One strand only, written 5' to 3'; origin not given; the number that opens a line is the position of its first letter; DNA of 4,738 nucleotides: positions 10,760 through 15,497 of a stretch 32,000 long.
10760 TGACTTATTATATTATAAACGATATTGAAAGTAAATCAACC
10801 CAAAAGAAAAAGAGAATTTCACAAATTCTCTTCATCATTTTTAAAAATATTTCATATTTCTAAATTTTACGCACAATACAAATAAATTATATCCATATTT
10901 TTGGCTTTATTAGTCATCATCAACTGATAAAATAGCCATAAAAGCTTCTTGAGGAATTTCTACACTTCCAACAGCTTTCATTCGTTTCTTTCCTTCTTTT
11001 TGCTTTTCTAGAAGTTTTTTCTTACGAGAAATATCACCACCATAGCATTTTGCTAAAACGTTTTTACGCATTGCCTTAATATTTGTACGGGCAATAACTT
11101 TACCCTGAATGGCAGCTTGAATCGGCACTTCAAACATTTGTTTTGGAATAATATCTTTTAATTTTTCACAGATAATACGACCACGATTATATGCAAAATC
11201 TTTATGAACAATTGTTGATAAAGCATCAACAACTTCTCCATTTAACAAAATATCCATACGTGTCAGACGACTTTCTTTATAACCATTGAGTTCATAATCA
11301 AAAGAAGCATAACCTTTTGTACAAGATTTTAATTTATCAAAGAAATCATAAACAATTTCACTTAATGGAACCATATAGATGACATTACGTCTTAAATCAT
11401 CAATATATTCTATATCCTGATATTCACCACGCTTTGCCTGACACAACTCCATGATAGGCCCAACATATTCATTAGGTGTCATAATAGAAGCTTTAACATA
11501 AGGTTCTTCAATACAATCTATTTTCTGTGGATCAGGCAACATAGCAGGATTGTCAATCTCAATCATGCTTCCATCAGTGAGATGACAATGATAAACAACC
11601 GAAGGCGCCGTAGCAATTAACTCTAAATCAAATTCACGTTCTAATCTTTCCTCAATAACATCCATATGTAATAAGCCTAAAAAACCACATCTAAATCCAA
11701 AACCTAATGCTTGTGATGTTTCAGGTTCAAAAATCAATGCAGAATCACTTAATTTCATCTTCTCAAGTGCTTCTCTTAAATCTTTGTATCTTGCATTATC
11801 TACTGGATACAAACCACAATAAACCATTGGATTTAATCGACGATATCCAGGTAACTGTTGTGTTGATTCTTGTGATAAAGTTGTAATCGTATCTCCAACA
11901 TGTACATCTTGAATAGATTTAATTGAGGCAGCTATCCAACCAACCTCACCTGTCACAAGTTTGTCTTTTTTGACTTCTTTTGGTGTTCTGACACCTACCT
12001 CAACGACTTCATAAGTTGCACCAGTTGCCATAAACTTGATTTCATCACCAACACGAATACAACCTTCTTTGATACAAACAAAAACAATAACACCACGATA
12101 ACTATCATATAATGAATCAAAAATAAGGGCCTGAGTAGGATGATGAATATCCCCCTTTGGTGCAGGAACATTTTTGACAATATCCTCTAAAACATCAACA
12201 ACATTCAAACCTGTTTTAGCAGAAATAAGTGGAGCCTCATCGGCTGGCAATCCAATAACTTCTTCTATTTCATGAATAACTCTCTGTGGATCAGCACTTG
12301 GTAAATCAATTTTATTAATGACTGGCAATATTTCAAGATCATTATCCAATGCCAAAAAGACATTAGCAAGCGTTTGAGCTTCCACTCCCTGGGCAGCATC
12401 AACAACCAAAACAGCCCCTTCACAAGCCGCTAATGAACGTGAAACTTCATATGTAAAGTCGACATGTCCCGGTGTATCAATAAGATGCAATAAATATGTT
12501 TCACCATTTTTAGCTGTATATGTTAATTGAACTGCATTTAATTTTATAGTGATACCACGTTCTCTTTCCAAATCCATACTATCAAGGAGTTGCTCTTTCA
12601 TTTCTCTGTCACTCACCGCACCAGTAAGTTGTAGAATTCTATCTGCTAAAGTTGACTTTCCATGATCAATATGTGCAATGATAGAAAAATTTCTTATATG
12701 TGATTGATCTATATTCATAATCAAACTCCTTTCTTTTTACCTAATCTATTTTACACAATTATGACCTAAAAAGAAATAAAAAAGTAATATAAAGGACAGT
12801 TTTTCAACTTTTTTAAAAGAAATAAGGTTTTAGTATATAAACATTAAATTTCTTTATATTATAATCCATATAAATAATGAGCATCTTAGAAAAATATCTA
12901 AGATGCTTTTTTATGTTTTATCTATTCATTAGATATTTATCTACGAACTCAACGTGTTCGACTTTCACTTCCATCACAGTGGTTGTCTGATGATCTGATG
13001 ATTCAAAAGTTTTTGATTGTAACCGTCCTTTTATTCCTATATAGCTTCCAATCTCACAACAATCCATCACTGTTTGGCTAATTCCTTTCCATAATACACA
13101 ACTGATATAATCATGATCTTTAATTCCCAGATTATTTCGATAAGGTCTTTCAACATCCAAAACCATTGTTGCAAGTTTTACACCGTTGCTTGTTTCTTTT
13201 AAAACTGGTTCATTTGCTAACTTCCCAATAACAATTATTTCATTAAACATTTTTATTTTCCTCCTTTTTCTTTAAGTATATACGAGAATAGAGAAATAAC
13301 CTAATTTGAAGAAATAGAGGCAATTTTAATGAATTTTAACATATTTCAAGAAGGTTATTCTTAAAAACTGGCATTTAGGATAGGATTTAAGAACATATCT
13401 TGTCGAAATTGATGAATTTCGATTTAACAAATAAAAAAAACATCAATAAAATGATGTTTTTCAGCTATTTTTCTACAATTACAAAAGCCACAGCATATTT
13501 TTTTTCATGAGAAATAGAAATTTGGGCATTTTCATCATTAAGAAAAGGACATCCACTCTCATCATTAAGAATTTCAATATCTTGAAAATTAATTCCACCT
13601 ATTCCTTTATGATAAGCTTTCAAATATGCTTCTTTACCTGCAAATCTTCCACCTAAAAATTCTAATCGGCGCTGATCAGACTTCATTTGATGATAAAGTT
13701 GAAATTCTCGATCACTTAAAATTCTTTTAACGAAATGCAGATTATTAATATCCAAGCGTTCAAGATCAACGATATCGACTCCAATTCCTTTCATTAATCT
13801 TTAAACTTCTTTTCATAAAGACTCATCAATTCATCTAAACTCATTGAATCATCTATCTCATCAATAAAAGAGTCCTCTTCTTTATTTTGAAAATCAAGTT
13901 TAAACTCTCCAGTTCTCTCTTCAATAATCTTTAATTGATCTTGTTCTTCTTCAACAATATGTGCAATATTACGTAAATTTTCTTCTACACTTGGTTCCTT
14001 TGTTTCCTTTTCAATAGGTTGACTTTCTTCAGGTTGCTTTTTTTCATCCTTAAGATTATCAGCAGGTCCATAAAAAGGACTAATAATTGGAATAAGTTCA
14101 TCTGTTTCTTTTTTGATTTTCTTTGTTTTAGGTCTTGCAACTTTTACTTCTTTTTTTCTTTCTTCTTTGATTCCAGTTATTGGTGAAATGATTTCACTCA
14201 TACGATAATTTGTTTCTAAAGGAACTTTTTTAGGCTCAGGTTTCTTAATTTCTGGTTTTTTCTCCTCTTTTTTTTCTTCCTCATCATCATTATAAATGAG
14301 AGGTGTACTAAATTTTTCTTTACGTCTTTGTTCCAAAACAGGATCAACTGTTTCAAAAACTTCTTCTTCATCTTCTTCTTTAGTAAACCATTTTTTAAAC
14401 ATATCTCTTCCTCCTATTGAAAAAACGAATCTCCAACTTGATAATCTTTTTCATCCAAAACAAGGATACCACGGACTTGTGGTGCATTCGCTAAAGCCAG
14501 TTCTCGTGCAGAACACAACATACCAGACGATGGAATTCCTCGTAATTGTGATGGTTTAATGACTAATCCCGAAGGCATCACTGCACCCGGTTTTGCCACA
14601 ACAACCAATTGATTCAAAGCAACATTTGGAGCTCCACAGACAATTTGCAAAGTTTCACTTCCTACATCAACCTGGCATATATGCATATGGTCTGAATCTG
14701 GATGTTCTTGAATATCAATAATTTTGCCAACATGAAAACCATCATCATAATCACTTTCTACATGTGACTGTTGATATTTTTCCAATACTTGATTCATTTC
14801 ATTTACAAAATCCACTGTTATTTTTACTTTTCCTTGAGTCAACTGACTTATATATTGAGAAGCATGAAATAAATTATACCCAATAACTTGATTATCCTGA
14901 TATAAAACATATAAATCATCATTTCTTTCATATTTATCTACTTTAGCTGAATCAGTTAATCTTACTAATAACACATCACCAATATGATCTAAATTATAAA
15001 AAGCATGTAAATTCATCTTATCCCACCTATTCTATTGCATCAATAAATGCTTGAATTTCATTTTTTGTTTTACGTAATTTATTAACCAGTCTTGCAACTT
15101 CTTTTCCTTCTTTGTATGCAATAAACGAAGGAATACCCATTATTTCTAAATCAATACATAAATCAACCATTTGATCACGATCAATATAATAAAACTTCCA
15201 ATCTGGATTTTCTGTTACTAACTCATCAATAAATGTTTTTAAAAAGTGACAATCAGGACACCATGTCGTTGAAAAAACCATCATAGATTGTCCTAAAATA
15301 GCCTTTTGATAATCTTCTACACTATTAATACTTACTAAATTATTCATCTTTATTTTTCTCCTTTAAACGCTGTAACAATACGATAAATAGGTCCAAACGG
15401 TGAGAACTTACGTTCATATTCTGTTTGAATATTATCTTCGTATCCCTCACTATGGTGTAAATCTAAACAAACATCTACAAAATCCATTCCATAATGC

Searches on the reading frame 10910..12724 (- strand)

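Call 88: search_protein_families(library=pfam, proteins=[window:10910-12724:-], max_evalue=0.001)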
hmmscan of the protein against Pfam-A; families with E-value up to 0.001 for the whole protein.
window:10910-12724:- (604 aa): 5 families
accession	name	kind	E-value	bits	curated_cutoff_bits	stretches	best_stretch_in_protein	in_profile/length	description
PF00009.33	GTP_EFTU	-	1.8e-54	184.6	26.5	1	9-187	2-187/188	Elongation factor Tu GTP binding domain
PF06421.17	LepA_C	-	1.5e-51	173.5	29.7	1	494-599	1-106/107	GTP-binding protein LepA C-terminus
PF00679.30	EFG_C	-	5e-24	84.6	27.9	1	405-491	2-87/89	Elongation factor G C-terminus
PF03144.31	GTP_EFTU_D2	-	6.2e-10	39.8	30.3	1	211-281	1-73/73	Elongation factor Tu domain 2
PF16658.11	RF3_C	-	0.0004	20.6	40.1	1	298-376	8-83/132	Class II release factor RF3, C-terminal domain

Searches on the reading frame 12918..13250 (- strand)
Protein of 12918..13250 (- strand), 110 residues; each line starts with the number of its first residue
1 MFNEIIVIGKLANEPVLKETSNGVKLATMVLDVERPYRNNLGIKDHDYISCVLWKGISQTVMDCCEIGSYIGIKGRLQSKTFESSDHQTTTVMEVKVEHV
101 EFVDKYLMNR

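Call 88: search_protein_families(library=pfam, proteins=[window:12918-13250:-], max_evalue=0.001)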
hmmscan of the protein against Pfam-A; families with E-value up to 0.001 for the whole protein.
window:12918-13250:- (110 aa): 1 family
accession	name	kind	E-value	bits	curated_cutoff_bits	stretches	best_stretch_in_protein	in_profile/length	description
PF00436.31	SSB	-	3.3e-18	66.1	26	1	2-103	1-104/104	Single-strand binding protein family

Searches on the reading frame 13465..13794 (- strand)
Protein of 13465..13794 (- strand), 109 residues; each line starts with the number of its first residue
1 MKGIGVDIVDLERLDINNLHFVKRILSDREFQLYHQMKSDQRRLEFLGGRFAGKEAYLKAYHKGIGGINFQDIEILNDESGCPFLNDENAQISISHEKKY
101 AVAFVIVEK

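Call 88: search_protein_families(library=pfam, proteins=[window:13465-13794:-], max_evalue=0.001)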
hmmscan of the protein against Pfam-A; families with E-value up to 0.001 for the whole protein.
window:13465-13794:- (109 aa): 2 families
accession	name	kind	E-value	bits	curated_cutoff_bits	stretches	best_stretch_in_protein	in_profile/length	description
PF01648.25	ACPS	-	1.5e-16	60.9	25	1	3-105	1-111/111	4'-phosphopantetheinyl transferase superfamily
PF17837.6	4PPT_N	-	3.3e-07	30.7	27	1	40-105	11-67/68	4'-phosphopantetheinyl transferase N-terminal domain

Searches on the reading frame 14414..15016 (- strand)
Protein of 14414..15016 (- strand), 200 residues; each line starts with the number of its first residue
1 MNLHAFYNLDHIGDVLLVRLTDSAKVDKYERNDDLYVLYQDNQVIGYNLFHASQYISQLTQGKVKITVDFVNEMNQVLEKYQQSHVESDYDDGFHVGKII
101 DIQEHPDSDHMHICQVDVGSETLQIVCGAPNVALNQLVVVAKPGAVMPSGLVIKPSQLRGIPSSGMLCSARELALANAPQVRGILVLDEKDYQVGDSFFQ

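Call 88: search_protein_families(library=pfam, proteins=[window:14414-15016:-], max_evalue=0.001)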
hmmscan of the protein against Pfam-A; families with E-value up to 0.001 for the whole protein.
window:14414-15016:- (200 aa): 2 families
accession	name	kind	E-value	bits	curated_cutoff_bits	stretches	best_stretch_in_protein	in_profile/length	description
PF01588.26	tRNA_bind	-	2.3e-21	76.1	27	1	95-188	2-88/96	Putative tRNA binding domain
PF14794.11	DUF4479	-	2.4e-11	43.7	25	1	27-80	6-61/71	Domain of unknown function (DUF4479)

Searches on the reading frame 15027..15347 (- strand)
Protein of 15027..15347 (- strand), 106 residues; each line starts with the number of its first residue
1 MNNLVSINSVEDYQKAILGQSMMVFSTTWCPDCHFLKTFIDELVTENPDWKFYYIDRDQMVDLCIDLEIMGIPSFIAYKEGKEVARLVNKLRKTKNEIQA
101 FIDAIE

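Call 88: search_protein_families(library=pfam, proteins=[window:15027-15347:-], max_evalue=0.001)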
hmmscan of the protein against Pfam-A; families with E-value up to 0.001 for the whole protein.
window:15027-15347:- (106 aa): 3 families
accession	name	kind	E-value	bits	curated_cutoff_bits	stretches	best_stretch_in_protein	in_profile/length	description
PF00085.26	Thioredoxin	-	2.8e-13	50.2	23.5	1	10-103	7-102/103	Thioredoxin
PF14595.12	Thioredoxin_9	-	1.4e-07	31.9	25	1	16-84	39-110/129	Thioredoxin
PF13098.12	Thioredoxin_2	-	0.00017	22.3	27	1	22-87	9-91/104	Thioredoxin-like domain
